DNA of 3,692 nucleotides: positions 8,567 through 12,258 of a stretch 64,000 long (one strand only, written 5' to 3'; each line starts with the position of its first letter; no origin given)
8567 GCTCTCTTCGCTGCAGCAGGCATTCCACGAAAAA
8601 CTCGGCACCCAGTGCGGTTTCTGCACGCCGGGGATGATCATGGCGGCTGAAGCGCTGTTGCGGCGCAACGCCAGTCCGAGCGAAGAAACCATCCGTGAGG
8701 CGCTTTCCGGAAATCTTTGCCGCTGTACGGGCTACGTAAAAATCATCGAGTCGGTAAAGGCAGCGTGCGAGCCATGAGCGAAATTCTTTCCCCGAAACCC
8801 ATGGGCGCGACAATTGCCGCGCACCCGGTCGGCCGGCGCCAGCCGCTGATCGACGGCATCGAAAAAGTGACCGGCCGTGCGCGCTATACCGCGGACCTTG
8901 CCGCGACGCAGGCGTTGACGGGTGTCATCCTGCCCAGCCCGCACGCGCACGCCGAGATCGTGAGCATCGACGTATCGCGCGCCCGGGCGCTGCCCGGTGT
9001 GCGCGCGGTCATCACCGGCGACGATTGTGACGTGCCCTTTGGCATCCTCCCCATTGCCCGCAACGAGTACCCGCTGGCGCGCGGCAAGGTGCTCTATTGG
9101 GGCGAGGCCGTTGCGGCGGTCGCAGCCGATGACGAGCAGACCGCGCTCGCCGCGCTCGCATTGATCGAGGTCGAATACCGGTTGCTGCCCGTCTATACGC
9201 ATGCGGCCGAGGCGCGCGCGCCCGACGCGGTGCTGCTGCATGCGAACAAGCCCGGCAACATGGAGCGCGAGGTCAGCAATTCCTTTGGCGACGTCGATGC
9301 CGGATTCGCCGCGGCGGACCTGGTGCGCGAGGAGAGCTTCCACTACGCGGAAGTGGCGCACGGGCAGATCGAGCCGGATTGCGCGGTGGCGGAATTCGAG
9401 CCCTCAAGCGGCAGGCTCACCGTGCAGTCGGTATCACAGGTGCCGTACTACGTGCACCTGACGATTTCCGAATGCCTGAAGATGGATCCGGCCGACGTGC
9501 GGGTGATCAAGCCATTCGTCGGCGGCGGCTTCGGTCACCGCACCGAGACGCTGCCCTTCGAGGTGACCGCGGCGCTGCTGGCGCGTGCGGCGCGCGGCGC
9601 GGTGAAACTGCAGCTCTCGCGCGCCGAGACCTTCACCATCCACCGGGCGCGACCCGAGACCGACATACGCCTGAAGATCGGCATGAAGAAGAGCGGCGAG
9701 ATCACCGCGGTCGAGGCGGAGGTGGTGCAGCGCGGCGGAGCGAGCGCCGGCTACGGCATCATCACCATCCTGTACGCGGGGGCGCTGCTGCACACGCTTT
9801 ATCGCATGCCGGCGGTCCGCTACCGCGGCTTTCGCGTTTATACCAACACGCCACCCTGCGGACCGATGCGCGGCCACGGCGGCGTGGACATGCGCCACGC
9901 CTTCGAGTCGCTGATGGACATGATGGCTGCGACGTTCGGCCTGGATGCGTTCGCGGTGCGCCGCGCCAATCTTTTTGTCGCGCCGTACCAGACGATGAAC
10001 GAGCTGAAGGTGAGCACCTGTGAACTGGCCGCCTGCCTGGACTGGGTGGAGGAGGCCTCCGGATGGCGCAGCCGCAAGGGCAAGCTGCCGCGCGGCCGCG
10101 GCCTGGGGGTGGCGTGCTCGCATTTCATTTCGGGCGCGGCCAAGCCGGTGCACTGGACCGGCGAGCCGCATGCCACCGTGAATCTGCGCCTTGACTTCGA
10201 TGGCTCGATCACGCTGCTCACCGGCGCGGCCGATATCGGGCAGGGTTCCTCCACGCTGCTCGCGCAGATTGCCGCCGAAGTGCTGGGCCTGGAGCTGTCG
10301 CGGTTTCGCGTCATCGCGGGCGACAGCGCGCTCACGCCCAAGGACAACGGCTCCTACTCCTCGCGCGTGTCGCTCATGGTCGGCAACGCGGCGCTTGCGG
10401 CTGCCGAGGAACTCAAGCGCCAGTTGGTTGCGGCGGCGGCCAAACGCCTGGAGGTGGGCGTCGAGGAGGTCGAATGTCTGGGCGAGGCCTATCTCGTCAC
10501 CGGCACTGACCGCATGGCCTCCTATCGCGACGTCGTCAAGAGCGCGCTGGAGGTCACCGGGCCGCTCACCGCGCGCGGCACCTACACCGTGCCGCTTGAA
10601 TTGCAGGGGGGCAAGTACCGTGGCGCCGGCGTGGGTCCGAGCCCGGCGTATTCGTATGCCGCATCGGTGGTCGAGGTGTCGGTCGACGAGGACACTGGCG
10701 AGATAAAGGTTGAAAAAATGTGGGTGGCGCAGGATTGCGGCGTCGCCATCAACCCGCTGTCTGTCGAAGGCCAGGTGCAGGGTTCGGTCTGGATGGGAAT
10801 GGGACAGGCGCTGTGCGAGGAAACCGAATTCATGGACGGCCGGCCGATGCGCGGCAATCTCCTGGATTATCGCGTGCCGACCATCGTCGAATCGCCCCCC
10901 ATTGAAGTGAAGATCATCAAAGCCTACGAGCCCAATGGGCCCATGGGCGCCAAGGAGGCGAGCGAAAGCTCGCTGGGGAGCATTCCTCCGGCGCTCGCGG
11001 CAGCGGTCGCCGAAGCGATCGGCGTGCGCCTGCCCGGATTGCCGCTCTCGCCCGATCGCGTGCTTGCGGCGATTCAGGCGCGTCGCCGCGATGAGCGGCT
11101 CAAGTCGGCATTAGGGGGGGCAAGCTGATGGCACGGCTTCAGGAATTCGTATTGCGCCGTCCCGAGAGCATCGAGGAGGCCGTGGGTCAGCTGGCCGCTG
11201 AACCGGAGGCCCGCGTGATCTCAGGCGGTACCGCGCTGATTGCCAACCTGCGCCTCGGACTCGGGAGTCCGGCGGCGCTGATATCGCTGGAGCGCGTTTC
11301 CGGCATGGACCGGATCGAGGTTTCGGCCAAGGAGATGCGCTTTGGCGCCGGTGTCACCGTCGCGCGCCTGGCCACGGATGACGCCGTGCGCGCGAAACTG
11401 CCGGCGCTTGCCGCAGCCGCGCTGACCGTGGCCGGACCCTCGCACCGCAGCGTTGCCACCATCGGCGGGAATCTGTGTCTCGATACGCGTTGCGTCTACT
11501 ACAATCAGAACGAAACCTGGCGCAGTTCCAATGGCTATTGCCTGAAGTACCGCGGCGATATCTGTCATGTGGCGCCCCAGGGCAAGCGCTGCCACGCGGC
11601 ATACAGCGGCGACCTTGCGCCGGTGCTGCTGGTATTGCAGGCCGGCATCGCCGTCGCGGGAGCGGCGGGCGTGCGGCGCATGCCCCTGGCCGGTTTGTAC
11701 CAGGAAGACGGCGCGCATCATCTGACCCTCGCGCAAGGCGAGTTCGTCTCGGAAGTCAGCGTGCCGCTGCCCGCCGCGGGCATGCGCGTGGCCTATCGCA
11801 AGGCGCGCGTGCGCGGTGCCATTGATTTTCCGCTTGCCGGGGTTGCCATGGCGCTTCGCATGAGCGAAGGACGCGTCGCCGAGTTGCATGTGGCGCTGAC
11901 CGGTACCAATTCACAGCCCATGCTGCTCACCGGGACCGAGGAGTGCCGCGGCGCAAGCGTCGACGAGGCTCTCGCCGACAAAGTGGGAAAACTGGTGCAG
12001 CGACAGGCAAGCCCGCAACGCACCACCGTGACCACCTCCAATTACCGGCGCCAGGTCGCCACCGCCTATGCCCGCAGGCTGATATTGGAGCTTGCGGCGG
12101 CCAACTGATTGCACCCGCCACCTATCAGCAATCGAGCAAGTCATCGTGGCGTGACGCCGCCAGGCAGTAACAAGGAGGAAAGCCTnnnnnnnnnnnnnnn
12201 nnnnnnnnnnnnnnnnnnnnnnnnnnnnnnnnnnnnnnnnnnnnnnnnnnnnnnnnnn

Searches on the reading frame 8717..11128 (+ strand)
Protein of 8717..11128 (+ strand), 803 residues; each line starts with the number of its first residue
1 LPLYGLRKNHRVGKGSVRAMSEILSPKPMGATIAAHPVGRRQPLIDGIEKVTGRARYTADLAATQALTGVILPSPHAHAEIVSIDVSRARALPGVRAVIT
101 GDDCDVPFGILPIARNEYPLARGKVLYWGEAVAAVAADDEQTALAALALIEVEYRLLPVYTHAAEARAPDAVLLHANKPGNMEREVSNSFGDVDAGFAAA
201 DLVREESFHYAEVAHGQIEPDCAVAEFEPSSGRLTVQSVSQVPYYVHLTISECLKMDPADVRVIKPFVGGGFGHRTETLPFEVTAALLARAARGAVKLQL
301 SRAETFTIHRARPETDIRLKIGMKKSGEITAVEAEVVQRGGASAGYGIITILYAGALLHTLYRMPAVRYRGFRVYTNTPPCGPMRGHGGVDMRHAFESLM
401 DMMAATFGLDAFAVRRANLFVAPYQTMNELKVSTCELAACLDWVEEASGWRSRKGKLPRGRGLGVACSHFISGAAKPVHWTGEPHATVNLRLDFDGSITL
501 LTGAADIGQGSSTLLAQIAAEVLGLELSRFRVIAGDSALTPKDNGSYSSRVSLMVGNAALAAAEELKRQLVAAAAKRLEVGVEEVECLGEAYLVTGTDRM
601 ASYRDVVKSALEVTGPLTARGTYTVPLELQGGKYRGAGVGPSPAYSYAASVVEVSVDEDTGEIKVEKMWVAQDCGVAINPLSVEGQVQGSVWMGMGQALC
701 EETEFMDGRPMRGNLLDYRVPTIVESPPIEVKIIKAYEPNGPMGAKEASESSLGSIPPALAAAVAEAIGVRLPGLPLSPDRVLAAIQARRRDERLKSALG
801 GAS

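Call 73: search_protein_families(library=pfam, proteins=[window:8717-11128:+], max_evalue=0.0001)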
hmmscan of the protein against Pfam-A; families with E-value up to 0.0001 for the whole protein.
window:8717-11128:+ (803 aa): 3 families
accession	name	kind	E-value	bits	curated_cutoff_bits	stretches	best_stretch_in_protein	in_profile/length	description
PF20256.3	MoCoBD_2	-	3.4e-74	250.3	27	1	446-727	4-283/283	Molybdopterin cofactor-binding domain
PF02738.23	MoCoBD_1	-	8e-70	235.1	27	1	175-419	2-244/244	Molybdopterin cofactor-binding domain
PF01315.27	Ald_Xan_dh_C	-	8.5e-28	97.3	31.3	1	52-157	1-109/110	Aldehyde oxidase and xanthine dehydrogenase, a/b hammerhead domain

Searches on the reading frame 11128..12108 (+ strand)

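Call 73: search_protein_families(library=pfam, proteins=[window:11128-12108:+], max_evalue=0.0001)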
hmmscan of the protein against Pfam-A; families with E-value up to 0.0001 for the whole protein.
window:11128-12108:+ (326 aa): 2 families
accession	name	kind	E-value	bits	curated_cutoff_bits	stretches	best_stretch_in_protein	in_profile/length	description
PF00941.27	FAD_binding_5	-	5.2e-38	131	27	1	8-214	4-169/170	FAD binding domain in molybdopterin dehydrogenase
PF03450.22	CO_deh_flav_C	-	8.7e-13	48.7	25.5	1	222-321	2-101/102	CO dehydrogenase flavoprotein C-terminal domain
